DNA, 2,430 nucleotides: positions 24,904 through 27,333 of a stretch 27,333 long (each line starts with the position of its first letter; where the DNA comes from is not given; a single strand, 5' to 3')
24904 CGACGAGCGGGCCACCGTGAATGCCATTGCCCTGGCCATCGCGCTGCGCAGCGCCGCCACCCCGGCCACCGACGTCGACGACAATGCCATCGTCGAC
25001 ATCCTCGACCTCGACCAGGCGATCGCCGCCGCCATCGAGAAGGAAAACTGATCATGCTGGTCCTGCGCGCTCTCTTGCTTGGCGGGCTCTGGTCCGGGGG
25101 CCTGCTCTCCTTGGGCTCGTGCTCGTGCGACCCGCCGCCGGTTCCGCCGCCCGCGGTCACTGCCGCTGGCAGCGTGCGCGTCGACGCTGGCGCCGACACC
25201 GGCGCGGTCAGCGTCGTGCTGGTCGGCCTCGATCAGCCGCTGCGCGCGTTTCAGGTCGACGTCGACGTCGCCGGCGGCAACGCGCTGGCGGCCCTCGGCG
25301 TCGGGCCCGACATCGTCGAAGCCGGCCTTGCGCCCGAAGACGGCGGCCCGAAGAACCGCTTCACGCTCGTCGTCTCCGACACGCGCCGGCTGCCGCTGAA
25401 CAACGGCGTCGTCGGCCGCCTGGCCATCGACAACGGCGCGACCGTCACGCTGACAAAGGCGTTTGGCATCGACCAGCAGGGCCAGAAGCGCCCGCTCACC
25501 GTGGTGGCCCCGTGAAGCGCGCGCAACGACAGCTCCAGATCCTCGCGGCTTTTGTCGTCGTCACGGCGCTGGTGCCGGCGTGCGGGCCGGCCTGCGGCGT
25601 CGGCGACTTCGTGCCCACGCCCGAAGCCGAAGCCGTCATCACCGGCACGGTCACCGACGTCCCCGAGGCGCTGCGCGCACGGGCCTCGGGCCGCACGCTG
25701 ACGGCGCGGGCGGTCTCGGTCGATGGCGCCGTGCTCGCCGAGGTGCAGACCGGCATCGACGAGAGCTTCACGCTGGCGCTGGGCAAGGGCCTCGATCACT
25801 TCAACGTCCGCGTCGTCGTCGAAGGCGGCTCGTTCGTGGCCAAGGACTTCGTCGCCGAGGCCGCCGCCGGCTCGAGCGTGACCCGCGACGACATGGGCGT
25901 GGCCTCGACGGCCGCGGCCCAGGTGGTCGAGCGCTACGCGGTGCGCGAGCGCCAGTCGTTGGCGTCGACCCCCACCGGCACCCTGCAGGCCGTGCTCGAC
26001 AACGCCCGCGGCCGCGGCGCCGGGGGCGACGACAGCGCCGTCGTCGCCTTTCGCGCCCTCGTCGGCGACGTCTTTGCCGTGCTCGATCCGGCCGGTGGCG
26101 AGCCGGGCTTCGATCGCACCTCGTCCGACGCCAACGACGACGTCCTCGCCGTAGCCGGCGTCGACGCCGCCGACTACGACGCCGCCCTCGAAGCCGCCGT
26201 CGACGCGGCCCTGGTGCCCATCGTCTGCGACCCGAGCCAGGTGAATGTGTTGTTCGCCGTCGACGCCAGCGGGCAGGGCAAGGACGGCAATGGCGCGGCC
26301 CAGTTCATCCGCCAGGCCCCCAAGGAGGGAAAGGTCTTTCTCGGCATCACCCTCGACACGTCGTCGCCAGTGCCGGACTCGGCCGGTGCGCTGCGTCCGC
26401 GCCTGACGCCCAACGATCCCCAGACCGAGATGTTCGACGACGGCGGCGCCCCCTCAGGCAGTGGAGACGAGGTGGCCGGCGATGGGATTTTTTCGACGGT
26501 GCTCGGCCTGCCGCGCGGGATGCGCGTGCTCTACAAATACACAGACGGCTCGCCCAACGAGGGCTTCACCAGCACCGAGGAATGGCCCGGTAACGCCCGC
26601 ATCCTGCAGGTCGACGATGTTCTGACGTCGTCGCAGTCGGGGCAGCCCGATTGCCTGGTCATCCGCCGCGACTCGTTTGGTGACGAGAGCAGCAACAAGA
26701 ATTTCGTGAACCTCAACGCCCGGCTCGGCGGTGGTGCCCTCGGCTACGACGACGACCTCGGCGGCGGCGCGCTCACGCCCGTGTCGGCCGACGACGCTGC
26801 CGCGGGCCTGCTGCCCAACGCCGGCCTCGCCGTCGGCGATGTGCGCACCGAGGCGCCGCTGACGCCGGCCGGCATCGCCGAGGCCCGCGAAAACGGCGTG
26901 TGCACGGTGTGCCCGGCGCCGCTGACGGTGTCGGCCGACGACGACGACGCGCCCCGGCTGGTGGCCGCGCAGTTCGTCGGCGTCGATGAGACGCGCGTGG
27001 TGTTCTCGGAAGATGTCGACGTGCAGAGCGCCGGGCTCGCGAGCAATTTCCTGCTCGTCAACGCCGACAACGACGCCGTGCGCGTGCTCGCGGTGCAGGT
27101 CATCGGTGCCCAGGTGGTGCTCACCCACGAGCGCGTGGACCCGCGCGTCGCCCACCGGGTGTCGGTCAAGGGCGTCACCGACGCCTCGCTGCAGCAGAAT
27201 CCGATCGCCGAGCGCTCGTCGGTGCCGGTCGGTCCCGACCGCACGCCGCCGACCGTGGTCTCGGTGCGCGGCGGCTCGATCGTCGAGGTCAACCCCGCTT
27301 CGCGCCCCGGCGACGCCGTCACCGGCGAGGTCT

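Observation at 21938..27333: Candidate amylosome-like surface complex: dockerin-tailed GH13 amylase, cohesin-like lipoprotein and glucan-binding-type lipoprotein in one coupled operon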

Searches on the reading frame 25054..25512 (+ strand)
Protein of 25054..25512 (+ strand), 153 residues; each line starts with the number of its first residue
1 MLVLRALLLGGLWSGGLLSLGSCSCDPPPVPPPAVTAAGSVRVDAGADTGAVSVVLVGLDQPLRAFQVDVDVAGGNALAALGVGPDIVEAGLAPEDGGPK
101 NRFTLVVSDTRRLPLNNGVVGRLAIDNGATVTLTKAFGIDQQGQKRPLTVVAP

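Call 7: search_protein_families(library=pfam, proteins=[window:25054-25512:+], max_evalue=1)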
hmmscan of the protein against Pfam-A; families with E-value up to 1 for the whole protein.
window:25054-25512:+ (153 aa): 0 families

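Call 8: search_protein_families(library=ncbifam, proteins=[window:25054-25512:+], max_evalue=1)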
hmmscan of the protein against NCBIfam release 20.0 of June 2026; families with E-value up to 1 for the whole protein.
window:25054-25512:+ (153 aa): 1 family
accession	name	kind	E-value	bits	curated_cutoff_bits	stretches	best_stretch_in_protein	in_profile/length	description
NF041518.1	choice_anch_Q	domain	0.017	15.4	25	1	124-147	25-45/58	choice-of-anchor Q domain-containing protein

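Call 9: search_protein_families(library=pfam, proteins=[window:25054-25512:+, window:25123-25512:+], max_evalue=10)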
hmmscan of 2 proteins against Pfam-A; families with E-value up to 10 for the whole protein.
window:25054-25512:+ (153 aa): 0 families

window:25123-25512:+ (130 aa): 0 families

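Call 10: search_solved_structures(query=window:25054-25512:+, max_evalue=10)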
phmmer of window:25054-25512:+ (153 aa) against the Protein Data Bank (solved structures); distinct sequences matched with E-value up to 10: 1.
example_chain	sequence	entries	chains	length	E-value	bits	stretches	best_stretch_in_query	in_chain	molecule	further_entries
1z1e_A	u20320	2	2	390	0.61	13.2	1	67-136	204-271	stilbene synthase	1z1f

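Call 12: find_homologous_proteins(query=window:25054-25512:+, max_evalue=0.01)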
Query window:25054-25512:+ (153 aa): 10 proteins with E <= 0.01 among 453 candidates.
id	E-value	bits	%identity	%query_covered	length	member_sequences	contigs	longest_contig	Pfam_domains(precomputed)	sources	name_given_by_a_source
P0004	1.7e-90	319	100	100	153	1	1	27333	-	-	-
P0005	2.8e-46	175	65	94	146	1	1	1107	-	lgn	-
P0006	2.1e-44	169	61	99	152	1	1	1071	-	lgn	-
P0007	1.4e-41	160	57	93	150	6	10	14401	-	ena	-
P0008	1.1e-40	157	61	88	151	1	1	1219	-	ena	-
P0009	1.5e-37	147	60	90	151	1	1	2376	-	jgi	jgi:hypothetical protein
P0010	1.7e-35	140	54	98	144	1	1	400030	-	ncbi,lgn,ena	-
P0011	1.4e-34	137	59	89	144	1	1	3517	-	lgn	-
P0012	5.1e-33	132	57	85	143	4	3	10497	-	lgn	-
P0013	8.6e-22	96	50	69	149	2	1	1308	-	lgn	-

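Call 14: find_encoding_contigs(protein=P0010, flank=8000, max_places=3)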
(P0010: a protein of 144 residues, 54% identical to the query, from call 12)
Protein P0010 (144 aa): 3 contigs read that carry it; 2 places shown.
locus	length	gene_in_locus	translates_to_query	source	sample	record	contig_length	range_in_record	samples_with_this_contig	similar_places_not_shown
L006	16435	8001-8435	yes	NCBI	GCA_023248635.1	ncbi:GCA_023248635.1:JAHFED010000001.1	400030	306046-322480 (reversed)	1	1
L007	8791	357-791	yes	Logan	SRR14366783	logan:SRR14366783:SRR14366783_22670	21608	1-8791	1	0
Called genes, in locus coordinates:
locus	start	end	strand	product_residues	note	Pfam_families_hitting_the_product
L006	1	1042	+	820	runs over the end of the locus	PF01136:Peptidase_U32, PF12392:DUF3656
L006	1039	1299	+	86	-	PF01817:CM_2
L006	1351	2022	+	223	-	PF00034:Cytochrom_C, PF13442:Cytochrome_CBB3 (weak)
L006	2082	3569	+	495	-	PF13646:HEAT_2 (faint)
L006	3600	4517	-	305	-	-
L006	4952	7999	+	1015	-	-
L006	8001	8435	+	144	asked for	-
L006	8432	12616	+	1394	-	PF13205:Big_5 (faint)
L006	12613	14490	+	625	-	PF13205:Big_5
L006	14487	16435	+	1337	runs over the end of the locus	PF02412:TSP_3 (faint), PF00128:Alpha-amylase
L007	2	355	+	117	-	?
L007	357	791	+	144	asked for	-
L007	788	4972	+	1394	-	PF13205:Big_5 (faint)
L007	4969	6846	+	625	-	PF13205:Big_5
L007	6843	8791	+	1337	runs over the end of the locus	PF02412:TSP_3 (faint), PF00128:Alpha-amylase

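Call 15: find_encoding_contigs(protein=P0007, flank=8000, max_places=4)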
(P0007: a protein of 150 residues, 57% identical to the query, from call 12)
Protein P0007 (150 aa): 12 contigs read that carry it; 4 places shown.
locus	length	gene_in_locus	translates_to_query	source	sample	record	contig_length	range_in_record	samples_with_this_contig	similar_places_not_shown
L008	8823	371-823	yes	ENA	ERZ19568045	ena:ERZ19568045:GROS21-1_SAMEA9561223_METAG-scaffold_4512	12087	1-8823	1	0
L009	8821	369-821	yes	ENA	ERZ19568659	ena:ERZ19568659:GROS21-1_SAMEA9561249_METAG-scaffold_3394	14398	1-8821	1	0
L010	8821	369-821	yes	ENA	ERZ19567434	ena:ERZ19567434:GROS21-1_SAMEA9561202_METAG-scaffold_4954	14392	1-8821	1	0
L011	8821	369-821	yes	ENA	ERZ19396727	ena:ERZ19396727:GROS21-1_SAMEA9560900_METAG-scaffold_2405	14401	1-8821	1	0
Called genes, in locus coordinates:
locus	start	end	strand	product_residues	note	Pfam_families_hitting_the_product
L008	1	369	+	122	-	?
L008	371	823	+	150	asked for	-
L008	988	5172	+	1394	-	PF13205:Big_5 (weak)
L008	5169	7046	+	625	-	PF13205:Big_5 (weak)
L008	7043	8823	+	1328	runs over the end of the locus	PF02412:TSP_3 (faint), PF00128:Alpha-amylase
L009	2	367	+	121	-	?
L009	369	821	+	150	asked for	-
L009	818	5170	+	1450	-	PF13205:Big_5 (weak)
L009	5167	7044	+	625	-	PF13205:Big_5 (weak)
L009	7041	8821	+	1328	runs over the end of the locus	PF02412:TSP_3 (faint), PF00128:Alpha-amylase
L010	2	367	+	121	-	?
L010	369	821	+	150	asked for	-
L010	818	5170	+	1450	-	PF13205:Big_5 (weak)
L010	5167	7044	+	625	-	PF13205:Big_5 (weak)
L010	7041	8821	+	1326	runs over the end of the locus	PF02412:TSP_3 (faint), PF00128:Alpha-amylase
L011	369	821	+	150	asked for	-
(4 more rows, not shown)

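Call 16: find_encoding_contigs(protein=P0012, flank=8000, max_places=3)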
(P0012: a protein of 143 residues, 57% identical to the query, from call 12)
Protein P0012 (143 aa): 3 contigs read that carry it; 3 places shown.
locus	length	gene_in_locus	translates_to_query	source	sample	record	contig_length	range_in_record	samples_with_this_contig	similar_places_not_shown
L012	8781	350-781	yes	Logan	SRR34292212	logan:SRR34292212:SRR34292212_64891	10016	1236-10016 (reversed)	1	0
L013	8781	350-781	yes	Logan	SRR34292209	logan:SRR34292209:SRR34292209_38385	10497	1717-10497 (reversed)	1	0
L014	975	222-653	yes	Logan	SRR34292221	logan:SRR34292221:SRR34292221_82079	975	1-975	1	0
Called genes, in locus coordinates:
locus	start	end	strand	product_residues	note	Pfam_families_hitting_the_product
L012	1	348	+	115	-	?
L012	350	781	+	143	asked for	-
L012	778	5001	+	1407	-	PF13205:Big_5 (faint)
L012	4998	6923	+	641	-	PF13205:Big_5 (weak)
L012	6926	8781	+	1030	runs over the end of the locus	?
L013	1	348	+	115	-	?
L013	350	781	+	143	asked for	-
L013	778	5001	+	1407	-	PF13205:Big_5 (faint)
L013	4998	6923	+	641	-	PF13205:Big_5 (weak)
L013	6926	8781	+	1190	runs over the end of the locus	?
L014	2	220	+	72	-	?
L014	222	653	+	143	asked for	-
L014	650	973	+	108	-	?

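Call 28: search_protein_representatives(alignment_id=A2)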
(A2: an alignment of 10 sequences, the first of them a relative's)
Query: 10 sequences, 146 profile positions. Proteins with E-value up to 0.001 (for the whole library): 31; up to 1e-10: 28; up to 1e-30: 6. The best 31 are listed.
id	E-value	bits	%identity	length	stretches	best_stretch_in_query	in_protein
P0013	6.1e-53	194.8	-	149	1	4-145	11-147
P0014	1.1e-51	190.7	-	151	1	2-145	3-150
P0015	2.4e-44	166.9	-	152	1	9-143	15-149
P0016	8.7e-37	142.4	-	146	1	6-145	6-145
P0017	1.2e-32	129.0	-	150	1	4-143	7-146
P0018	3.7e-31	124.1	-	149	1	9-145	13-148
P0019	1.5e-30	122.2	-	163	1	8-145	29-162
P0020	2.1e-30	121.7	-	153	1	7-145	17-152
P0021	5.7e-29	117.0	-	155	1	10-146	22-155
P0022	9.6e-28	113.1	-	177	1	13-138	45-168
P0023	2.4e-27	111.8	-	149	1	9-143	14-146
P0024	4.5e-26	107.6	-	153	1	3-145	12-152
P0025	3.1e-25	104.9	-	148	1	2-142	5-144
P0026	1.3e-24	102.9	-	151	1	5-144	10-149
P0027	3.6e-24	101.5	-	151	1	11-144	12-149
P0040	3.6e-13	65.8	-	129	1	44-146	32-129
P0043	1.7e-04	37.6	-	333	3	68-136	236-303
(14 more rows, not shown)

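Call 31: search_solved_structures(query=A3, max_evalue=10)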
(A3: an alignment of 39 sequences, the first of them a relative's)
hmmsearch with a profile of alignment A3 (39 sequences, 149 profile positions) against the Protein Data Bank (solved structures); distinct sequences matched with E-value up to 10: 2.
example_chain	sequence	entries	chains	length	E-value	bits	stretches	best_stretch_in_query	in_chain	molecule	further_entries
9j3d_D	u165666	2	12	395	0.33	13.7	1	6-71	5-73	RND efflux system, MexC-like protein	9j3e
1txo_A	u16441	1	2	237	1.5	11.6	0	73-105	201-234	Putative Bacterial Enzyme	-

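Call 32: search_protein_families(library=pfam, alignment_id=A3, max_evalue=1)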
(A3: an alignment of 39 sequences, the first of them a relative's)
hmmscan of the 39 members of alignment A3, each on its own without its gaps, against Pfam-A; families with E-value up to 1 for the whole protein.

A. member 1, P0004 (153 aa): 0 families

B. families by the number of members that match (of 39 scanned): 10 families
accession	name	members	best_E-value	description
PF02922.24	CBM_48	1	1.3e-05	Carbohydrate-binding module 48 (Isoamylase N-terminal domain)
PF00725.27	3HCDH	1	0.0032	3-hydroxyacyl-CoA dehydrogenase, C-terminal domain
PF16936.10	Holin_9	1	0.05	Putative holin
PF17758.7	Prot_ATP_ID_OB_N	1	0.057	Proteasomal ATPase OB N-terminal domain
PF25230.1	DUF7846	1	0.076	Domain of unknown function (DUF7846)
PF02369.22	Big_1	1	0.078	Bacterial Ig-like domain (group 1)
PF00781.29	DAGK_cat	1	0.08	Diacylglycerol kinase catalytic domain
PF00109.32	ketoacyl-synt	1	0.11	Beta-ketoacyl synthase, N-terminal domain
PF09992.14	NAGPA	1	0.14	Phosphodiester glycosidase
PF21034.3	BCAS3_WD40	1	0.24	BCAS3, WD40 repeat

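Call 33: search_protein_families(library=pfam, proteins=[L006:4952-7996:+, L006:8432-12613:+, L006:12613-14487:+], max_evalue=0.1)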
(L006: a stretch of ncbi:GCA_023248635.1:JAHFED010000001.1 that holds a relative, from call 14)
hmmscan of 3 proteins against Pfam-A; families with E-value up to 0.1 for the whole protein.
L006:4952-7996:+ (1015 aa): 2 families
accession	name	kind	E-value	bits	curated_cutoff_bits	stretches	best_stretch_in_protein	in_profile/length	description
PF00128.31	Alpha-amylase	-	1.9e-14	54.2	22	2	37-127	21-100/446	Alpha amylase, catalytic domain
PF22807.2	TrAA12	-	0.00035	19.5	30.9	1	877-925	384-432/463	TrAA12-like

L006:8432-12613:+ (1394 aa): 3 families
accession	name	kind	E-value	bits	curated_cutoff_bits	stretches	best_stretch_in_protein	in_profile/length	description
PF13205.12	Big_5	-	5.9e-13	49.9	23.6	1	976-1067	5-97/105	Bacterial Ig-like domain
PF04234.18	CopC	-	0.015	16.7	23.3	0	982-1052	8-72/92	CopC domain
PF22058.2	X25_BaPul_like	-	0.087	13.4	27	0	734-758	31-55/87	Pullulanase X25 domain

L006:12613-14487:+ (625 aa): 1 family
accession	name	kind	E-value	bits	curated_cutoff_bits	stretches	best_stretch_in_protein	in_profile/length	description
PF13205.12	Big_5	-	2.5e-08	35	23.6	1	46-127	22-104/105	Bacterial Ig-like domain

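Call 34: search_protein_families(library=ncbifam, proteins=[L006:8432-12613:+, L006:12613-14487:+], max_evalue=0.1)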
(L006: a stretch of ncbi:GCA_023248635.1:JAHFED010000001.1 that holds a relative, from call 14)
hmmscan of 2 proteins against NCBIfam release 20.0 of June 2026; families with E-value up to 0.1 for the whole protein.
L006:8432-12613:+ (1394 aa): 2 families
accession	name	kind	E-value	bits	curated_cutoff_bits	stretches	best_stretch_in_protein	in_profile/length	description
NF041940.1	choice_anch_X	domain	1.5e-13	50.2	25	2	296-315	2-21/37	choice-of-anchor X domain-containing protein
NF001753.0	PRK00481.1-3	subfamily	0.029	13.3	243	1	546-604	188-246/252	NAD-dependent protein deacylase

L006:12613-14487:+ (625 aa): 1 family
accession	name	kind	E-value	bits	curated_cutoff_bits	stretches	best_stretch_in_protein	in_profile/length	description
NF038126.1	PEP_CTERM_FxDxF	subfamily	0.029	14.6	50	1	80-129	93-142/165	FxDxF family PEP-CTERM protein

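Call 35: predict_structure(alignment_id=A3)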
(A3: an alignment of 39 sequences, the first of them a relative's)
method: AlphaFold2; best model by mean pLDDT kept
length: 153 residues; sequences in the alignment: 39
mean_pLDDT: 89.4   pTM: 0.76
mean pLDDT of the five models: 89.4, 88.7, 88.5, 88.4, 88.3
residues with pLDDT >= 90: 120; 70-90: 9; 50-70: 21; < 50: 3
segments of 3 or more residues with pLDDT < 50: 1-3
pLDDT, mean of each block of 10 residues (from residue 1): 51 57 78 95 92 97 98 98 94 96 97 97 97 98 98 85
secondary structure, 60 per line:
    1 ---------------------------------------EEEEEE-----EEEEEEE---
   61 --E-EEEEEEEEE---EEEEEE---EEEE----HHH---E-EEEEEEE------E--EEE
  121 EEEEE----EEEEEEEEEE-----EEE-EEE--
elements in order: E40-45 E51-57 E65-73 E77-82 E86-89 E102-108 E118-125 E130-139 E145-147 E149-151

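Call 39: fold_search(model_id=the predicted structure, library=pdb)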
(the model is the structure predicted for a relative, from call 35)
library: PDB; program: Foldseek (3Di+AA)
matches with E <= 10: 907; with E <= 0.001: 13
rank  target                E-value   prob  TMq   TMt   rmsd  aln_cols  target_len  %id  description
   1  2o4e_MODEL_1_A        3.6e-05  1.00  0.54  0.50  12.8       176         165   14  The solution structure of a protein-protein interaction module from a family 84 glycoside hydrolase of Clostri (released 2007-11-06)
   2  4dh2_C                5.5e-05  1.00  0.50  0.50   5.5       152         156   15  Crystal structure of Coh-OlpC(Cthe_0452)-Doc435(Cthe_0435) complex: A novel type I Cohesin-Dockerin complex from Clost (released 2012-11-28)
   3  2jh2_A                6.2e-05  1.00  0.59  0.67   4.6       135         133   16  X-ray crystal structure of a cohesin-like module from Clostridium perfringens (released 2007-11-06)
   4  4dh2_A                8.4e-05  1.00  0.51  0.49   5.5       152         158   15  Crystal structure of Coh-OlpC(Cthe_0452)-Doc435(Cthe_0435) complex: A novel type I Cohesin-Dockerin complex from Clost (released 2012-11-28)
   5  2w1n                  2.5e-04  1.00  0.57  0.39   6.4       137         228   17  cohesin and fibronectin type-III double module construct from the Clostridium perfringens glycoside hydrolase GH84C (released 2009-02-03)
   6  2bm3                  2.5e-04  1.00  0.48  0.46   7.8       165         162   10  Structure of the Type II cohesin from Clostridium thermocellum SdbA (released 2005-03-10)
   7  2jh2_B                2.8e-04  1.00  0.50  0.56   7.6       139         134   16  X-ray crystal structure of a cohesin-like module from Clostridium perfringens (released 2007-11-06)
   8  2xdh                  3.9e-04  1.00  0.53  0.58   3.5       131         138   11  Non-cellulosomal cohesin from the hyperthermophilic archaeon Archaeoglobus fulgidus (released 2010-05-26)
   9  6kge_A                5.0e-04  1.00  0.50  0.54   4.6       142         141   13  Crystal structure of CaDoc0917(R16D)-CaCohA2 complex at pH 5.5 (released 2020-07-08)
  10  6kgf_C                7.3e-04  1.00  0.49  0.51   4.9       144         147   12  Crystal structure of CaDoc0917(R16D)-CaCohA2 complex at pH 8.2 (released 2020-07-08)
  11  2jh2_C                8.1e-04  1.00  0.58  0.67   3.6       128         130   18  X-ray crystal structure of a cohesin-like module from Clostridium perfringens (released 2007-11-06)
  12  6kgc_A                8.1e-04  1.00  0.53  0.56   3.9       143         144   12  Crystal structure of CaDoc0917(R49D)-CaCohA2 complex at pH 5.4 (released 2020-07-08)
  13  3fnk_A                9.5e-04  1.00  0.50  0.45   8.1       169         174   11  Crystal structure of the second type II cohesin module from the cellulosomal adaptor ScaA scaffoldin of Acetivibrio ce (released 2009-06-23)
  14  2vo8                  1.2e-03  1.00  0.58  0.65   5.4       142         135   10  Cohesin module from Clostridium perfringens ATCC13124 family 33 glycoside hydrolase. (released 2008-09-02)
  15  4ums                  1.7e-03  1.00  0.50  0.49   4.4       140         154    7  The crystal structure of the seventh ScaB type I cohesin from Pseudobacteroides cellulosolvens (released 2015-05-06)
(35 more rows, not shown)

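Call 51: find_related_loci(query=A2, collection=genome_contigs, flank=4000)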
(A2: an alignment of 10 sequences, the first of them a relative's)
Query A2 (153 aa) in genome_contigs; peptide patterns used: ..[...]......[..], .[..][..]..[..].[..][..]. (x = any residue, [..] = any of these).
73 stretches matched a pattern; 5 encode a relative of the query (tblastn E <= 1e-3); 5 distinct loci.
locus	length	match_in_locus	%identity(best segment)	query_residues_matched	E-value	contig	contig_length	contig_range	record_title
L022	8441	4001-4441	53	5-153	9e-41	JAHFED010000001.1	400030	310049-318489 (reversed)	MAG: Myxococcales bacterium isolate nzgw260 NODE_10_length_400031_cov_5.039289, whole genome shotgun sequence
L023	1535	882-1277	51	18-150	3e-34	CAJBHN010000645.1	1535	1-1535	MAG: uncultured Myxococcales bacterium isolate Loc090402-4m_bin-0916 genome assembly, contig: bin-0916:0645/1274, whole 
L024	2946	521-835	47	40-145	1e-22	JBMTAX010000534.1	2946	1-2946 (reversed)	MAG: Myxococcota bacterium isolate LKB_V5_S17_100percent_par_LKB_V5_S17_concoct.125_sub NODE_38738_length_2946_cov_3.104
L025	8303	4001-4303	44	47-148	4e-21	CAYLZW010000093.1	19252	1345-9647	MAG TPA_asm: uncultured Myxococcales bacterium isolate SRP263527_co1_29 genome assembly, contig: NODE_2348_length_19252_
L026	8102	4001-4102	62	45-80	6e-5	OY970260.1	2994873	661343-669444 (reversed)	MAG: uncultured Solirubrobacterales bacterium isolate MFD10007.bin.c.5 genome assembly, chromosome: 1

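Call 76: search_solved_structures(query=L006:8432-12613:+, max_evalue=1)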
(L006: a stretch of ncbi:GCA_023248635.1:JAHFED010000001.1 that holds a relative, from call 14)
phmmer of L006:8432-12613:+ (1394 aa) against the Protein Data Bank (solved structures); distinct sequences matched with E-value up to 1: 7.
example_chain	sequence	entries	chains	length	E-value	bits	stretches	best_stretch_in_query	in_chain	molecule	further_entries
1m2n_A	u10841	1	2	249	0.037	15.1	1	547-586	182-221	Silent Information Regulator 2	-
1m2k_A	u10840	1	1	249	0.038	15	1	547-586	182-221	Silent Information Regulator 2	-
4twi_A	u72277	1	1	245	0.039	15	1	547-586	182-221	NAD-dependent protein deacylase 1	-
1m2j_A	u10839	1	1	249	0.039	15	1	547-586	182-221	Silent Information Regulator 2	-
1m2h_A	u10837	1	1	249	0.039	15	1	547-586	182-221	Silent Information Regulator 2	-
1m2g_A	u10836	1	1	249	0.039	15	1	547-586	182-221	Silent Information Regulator 2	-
1ici_A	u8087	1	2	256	0.042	14.9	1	547-586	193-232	TRANSCRIPTIONAL REGULATORY PROTEIN, SIR2 FAMILY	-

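Call 98: search_protein_families(library=pfam, proteins=[P0043, P0040, P0022], max_evalue=0.1)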
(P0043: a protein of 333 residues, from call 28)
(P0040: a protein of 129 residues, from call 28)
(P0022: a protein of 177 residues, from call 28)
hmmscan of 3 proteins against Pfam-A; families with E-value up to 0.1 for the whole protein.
P0043 (333 aa): 30 families (the best 25 are shown)
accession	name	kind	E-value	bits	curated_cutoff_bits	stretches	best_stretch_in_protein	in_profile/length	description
PF05345.18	He_PIG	-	1.3e-54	183.1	24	4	2-80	12-95/96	Putative Ig domain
PF17963.7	Big_9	-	3.6e-20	73.1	23.6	3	187-266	9-88/89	Bacterial Ig domain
PF00801.26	PKD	-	4.1e-16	59.2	23.5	3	5-75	13-76/80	PKD domain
PF18911.6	PKD_4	-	9.1e-12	45.3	27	2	6-75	17-79/85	PKD domain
PF17803.7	Cadherin_4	-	7.4e-11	42.9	25.1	2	170-235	3-70/71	Bacterial cadherin-like domain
PF16403.11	Bact_surface_Ig-like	-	3.1e-09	37.2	27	2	45-73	36-64/71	Bacterial surface protein, Ig-like domain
PF00028.23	Cadherin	-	4.1e-09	37.2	28.8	0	116-168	29-86/93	Cadherin domain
PF20164.4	GspA_SrpA_N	-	2.1e-08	35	27.4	0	50-85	81-116/117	GspA/SrpA SigLec-like domain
PF18957.6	RibLong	-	6.9e-08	33.7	27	0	34-79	44-91/93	Long Rib domain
PF19077.6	Big_13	-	2.7e-07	31.5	27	1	38-80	56-100/102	Bacterial Ig-like domain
PF06598.16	Chlorovi_GP_rpt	-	9.1e-07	29.3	27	0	219-237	13-31/34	Chlorovirus glycoprotein repeat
PF18981.6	InlK_D3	-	2.2e-06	28.1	25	0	45-73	39-67/75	Internalin K domain (D3/D4)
PF07523.18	Big_3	-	6.8e-06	26.7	21.2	1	230-260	35-60/68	Bacterial Ig-like domain (group 3)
PF13924.12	Lipocalin_5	-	6.8e-06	26.5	25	0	232-262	25-55/142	Lipocalin-like domain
PF22352.2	K319L-like_PKD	-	1e-05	25.9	27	1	187-268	3-84/84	K319L-like, PKD domain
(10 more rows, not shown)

P0040 (129 aa): 1 family
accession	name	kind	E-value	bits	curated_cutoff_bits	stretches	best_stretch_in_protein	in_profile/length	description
PF02922.24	CBM_48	-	1.3e-05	25.8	22.4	1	10-61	1-58/83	Carbohydrate-binding module 48 (Isoamylase N-terminal domain)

P0022 (177 aa): 0 families

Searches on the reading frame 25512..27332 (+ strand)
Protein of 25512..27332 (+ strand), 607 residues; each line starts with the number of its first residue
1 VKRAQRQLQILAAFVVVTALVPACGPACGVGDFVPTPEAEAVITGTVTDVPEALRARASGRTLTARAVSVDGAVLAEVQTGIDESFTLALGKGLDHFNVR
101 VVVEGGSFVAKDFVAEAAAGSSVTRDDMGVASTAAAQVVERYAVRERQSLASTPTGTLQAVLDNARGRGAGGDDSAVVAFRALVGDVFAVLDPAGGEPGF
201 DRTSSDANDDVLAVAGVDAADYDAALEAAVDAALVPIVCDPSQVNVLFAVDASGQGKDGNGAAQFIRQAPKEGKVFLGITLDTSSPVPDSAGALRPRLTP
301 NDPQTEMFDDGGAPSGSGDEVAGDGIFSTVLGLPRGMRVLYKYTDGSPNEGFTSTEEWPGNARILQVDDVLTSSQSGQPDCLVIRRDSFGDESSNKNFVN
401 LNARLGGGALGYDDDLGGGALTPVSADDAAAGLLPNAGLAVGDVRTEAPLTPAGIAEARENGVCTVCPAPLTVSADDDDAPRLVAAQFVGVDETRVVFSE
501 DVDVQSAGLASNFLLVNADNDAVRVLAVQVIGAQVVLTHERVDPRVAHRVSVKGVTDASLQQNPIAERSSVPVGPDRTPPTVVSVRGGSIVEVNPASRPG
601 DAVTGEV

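Call 7: search_protein_families(library=pfam, proteins=[window:25512-27332:+], max_evalue=1)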
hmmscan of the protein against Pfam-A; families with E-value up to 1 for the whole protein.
window:25512-27332:+ (607 aa): 0 families

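Call 8: search_protein_families(library=ncbifam, proteins=[window:25512-27332:+], max_evalue=1)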
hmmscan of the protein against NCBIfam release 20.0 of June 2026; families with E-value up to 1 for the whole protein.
window:25512-27332:+ (607 aa): 1 family
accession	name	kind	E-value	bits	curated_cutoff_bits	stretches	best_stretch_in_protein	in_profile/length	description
NF041940.1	choice_anch_X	domain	0.0035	17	25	1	306-331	2-23/37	choice-of-anchor X domain-containing protein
